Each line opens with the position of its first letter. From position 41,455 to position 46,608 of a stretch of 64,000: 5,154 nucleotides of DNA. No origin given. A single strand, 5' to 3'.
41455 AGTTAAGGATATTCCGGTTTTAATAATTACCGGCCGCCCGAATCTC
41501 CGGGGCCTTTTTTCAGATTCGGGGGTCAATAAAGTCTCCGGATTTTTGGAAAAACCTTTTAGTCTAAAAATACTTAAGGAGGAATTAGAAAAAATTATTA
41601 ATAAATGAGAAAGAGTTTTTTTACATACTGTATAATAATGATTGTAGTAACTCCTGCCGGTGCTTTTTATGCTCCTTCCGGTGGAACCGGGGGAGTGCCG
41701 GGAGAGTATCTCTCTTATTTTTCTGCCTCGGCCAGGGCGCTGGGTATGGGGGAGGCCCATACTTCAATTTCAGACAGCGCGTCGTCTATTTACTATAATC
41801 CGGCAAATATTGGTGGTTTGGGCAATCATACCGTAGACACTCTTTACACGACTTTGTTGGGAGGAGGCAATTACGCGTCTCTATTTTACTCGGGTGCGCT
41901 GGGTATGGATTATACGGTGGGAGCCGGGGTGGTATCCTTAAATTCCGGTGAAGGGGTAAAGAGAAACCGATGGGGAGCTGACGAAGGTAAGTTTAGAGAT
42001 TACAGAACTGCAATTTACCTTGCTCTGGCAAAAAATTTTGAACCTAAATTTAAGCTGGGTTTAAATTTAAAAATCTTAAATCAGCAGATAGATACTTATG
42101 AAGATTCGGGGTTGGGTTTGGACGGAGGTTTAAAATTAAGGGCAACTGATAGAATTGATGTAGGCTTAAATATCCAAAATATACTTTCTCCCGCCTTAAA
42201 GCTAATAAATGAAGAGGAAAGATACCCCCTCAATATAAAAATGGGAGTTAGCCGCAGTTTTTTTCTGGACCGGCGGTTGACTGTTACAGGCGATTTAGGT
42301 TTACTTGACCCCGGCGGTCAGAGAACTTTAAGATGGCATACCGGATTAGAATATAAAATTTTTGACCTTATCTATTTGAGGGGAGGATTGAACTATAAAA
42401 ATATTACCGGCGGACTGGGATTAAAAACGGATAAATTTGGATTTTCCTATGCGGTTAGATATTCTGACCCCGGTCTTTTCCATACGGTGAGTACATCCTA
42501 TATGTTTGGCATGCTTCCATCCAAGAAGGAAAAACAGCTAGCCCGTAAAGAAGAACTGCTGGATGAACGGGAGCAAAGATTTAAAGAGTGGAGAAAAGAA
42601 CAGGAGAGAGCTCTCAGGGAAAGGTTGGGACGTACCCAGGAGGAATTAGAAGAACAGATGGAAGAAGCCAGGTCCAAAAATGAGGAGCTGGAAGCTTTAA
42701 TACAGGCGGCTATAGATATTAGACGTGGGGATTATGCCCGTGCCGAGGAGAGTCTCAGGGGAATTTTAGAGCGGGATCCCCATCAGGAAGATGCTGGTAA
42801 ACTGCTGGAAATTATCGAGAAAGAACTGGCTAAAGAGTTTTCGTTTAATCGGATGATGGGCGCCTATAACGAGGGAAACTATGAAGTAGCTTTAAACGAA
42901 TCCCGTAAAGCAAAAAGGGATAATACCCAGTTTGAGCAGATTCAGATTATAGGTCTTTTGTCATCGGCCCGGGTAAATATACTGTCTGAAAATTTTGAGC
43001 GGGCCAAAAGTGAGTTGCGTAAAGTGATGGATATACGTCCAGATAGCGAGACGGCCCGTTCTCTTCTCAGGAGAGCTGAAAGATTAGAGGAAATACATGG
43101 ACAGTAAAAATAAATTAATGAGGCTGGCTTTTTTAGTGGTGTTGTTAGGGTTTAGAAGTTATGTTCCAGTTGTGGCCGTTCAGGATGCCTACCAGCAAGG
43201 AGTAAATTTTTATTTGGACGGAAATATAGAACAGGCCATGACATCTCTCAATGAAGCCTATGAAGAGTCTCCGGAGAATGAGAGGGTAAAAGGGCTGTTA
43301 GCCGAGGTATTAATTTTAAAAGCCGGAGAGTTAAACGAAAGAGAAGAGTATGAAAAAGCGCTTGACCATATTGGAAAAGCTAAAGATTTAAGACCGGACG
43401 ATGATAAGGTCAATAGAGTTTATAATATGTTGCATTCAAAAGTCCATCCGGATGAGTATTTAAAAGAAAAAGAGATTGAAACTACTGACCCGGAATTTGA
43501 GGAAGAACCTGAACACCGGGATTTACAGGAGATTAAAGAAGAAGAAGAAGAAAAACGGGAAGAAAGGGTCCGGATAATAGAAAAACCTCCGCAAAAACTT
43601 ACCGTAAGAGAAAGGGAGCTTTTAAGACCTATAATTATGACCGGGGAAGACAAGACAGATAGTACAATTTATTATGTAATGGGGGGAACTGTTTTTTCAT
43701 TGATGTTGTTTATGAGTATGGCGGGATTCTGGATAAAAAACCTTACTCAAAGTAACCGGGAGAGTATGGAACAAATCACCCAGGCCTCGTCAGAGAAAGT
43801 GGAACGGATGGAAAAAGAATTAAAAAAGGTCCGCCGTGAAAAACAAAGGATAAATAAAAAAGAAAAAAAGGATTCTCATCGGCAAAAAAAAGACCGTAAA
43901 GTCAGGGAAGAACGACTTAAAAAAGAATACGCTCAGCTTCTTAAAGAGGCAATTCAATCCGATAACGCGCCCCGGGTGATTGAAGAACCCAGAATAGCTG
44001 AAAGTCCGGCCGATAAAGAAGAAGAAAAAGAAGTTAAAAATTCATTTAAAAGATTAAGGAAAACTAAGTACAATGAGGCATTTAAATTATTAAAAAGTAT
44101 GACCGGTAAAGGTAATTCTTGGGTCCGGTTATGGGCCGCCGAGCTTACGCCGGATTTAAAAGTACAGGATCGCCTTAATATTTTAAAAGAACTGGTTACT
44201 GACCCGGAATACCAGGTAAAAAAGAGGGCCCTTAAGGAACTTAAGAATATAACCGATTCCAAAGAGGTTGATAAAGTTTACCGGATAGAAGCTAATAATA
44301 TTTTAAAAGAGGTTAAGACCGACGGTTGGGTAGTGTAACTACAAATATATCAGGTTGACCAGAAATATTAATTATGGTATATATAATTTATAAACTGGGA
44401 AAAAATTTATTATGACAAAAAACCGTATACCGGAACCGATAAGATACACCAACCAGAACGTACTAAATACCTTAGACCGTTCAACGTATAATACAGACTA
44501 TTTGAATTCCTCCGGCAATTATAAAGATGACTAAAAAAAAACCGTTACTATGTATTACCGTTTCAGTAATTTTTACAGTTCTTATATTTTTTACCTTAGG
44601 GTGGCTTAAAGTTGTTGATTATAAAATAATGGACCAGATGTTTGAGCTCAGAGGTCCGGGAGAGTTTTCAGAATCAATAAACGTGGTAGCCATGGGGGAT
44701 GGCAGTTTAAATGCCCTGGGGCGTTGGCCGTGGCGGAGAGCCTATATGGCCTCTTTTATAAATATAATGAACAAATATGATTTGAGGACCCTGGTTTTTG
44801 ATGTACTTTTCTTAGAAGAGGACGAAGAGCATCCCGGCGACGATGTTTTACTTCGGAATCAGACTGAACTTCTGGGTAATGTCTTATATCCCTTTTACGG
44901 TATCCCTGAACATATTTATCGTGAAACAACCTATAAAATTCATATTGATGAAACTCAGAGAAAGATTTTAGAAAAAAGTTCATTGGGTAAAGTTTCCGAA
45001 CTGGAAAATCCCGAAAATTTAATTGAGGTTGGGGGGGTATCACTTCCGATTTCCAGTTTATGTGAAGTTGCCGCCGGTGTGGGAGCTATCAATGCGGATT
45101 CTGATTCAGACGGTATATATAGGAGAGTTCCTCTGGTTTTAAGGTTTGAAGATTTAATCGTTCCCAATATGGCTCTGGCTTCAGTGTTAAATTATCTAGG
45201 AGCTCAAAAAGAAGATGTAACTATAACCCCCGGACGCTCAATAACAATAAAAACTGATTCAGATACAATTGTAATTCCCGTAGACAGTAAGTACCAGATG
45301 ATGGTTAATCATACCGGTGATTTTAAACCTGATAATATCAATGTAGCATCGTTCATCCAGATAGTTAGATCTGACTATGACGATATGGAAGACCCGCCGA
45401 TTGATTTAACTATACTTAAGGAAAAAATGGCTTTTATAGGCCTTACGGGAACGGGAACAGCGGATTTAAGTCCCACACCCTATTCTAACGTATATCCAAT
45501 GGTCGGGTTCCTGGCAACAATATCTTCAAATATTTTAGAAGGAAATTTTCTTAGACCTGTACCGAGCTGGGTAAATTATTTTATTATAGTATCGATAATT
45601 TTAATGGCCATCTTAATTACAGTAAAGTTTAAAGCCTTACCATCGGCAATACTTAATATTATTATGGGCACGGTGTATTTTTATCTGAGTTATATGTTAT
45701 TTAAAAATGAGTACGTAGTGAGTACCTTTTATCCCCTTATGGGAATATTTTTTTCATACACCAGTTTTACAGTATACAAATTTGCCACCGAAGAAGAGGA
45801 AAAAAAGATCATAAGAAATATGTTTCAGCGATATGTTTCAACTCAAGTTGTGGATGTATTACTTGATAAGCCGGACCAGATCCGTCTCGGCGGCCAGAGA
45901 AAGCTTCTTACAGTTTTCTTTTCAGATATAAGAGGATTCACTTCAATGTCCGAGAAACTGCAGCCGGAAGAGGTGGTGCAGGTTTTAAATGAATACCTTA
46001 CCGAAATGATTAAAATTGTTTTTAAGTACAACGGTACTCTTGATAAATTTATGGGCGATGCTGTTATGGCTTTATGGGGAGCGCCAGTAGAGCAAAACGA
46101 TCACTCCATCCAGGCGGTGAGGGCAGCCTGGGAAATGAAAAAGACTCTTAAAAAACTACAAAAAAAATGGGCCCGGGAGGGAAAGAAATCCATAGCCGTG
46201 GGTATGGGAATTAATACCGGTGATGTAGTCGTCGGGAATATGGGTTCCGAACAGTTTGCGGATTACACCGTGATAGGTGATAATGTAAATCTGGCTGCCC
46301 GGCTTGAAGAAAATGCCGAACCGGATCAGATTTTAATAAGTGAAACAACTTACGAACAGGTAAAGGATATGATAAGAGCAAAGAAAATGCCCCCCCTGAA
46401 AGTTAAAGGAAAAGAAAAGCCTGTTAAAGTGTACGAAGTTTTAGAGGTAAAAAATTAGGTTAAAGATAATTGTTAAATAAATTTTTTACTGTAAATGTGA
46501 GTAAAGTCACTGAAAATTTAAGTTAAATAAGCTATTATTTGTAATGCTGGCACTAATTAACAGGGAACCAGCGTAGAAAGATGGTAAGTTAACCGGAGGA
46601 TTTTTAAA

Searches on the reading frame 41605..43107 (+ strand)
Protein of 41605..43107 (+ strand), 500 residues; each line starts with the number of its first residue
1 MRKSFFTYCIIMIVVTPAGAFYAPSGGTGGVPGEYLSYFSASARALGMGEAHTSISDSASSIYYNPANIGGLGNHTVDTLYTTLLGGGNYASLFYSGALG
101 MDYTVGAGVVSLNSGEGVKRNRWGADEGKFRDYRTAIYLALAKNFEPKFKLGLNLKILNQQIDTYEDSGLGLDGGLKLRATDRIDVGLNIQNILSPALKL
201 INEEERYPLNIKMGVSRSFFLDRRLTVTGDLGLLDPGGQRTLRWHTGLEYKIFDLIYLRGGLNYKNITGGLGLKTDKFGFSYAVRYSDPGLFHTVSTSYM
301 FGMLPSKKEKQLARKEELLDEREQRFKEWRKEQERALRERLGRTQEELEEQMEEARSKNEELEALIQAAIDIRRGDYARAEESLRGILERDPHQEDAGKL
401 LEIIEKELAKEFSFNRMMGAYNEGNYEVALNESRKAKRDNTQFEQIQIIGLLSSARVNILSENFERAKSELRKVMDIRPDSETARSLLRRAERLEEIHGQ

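Call 25: search_protein_families(library=pfam, proteins=[window:41605-43107:+], max_evalue=0.001)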
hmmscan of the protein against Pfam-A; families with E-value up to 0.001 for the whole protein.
window:41605-43107:+ (500 aa): 2 families
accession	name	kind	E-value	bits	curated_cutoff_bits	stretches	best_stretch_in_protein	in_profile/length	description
PF14853.12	Fis1_TPR_C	-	5.2e-06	27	25.3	1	372-411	12-51/53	Fis1 C-terminal tetratricopeptide repeat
PF14559.12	TPR_19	-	0.00012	22.8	25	0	373-397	3-27/68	Tetratricopeptide repeat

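Call 65: search_protein_families(library=ncbifam, proteins=[window:41605-43107:+], max_evalue=0.001)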
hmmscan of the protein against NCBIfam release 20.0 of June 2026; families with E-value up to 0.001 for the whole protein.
window:41605-43107:+ (500 aa): 5 families
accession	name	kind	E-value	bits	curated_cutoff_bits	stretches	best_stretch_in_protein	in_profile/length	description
NF033709.1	PorV_fam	subfamily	4.6e-29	102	90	1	40-301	10-320/326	PorV/PorQ family protein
NF033711.1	T9SS_PorQ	equivalog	1.8e-20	73.3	220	1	40-219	34-213/335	type IX secretion system protein PorQ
NF052325.1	PorVQ2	equivalog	1.6e-09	37.2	325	1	40-193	33-198/354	putative type IX sorting system protein PorV2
TIGR02917.1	PEP_TPR_lipo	equivalog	2.4e-05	22.4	312.2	0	352-405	285-339/899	XrtA/PEP-CTERM system TPR-repeat protein PrsT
NF033710.1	T9SS_OM_PorV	equivalog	0.0003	20.1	250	0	39-226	31-238/367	type IX secretion system outer membrane channel protein PorV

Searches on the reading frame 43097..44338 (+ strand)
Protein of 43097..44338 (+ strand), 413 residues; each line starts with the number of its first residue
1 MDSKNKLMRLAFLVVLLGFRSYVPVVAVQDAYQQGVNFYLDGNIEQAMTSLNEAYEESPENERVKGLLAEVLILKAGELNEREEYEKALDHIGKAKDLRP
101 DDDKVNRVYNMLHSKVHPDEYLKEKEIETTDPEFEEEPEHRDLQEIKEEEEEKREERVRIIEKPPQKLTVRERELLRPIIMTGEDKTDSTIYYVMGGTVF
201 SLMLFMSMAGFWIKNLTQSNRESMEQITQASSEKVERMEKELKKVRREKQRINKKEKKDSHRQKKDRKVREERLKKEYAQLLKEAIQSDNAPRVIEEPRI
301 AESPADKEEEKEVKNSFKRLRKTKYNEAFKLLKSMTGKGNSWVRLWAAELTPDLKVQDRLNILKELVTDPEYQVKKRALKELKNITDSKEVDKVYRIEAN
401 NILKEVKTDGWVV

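Call 25: search_protein_families(library=pfam, proteins=[window:43097-44338:+], max_evalue=0.001)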
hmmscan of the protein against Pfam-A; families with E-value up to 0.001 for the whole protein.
window:43097-44338:+ (413 aa): 2 families
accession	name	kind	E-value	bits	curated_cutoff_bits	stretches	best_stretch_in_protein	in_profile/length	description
PF14559.12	TPR_19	-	2.1e-06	28.4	25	1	41-74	4-37/68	Tetratricopeptide repeat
PF13646.12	HEAT_2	-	0.00016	22.3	27.7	0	331-393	4-66/88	HEAT repeats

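Call 65: search_protein_families(library=ncbifam, proteins=[window:43097-44338:+], max_evalue=0.001)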
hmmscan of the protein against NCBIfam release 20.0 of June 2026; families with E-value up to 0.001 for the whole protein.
window:43097-44338:+ (413 aa): 1 family
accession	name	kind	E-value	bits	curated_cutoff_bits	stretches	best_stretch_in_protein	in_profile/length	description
NF040959.1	MamA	equivalog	0.00083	18.9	200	0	41-107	118-177/204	magnetosome protein MamA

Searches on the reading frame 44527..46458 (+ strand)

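Call 25: search_protein_families(library=pfam, proteins=[window:44527-46458:+], max_evalue=0.001)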
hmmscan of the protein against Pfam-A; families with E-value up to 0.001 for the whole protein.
window:44527-46458:+ (643 aa): 2 families
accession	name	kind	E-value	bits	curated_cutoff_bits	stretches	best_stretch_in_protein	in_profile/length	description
PF05226.16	CHASE2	-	5.1e-44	151.2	26.3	1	16-362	4-256/257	CHASE2 domain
PF00211.25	Guanylate_cyc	-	1.2e-29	103.6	21.9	1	461-636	9-179/183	Adenylate and Guanylate cyclase catalytic domain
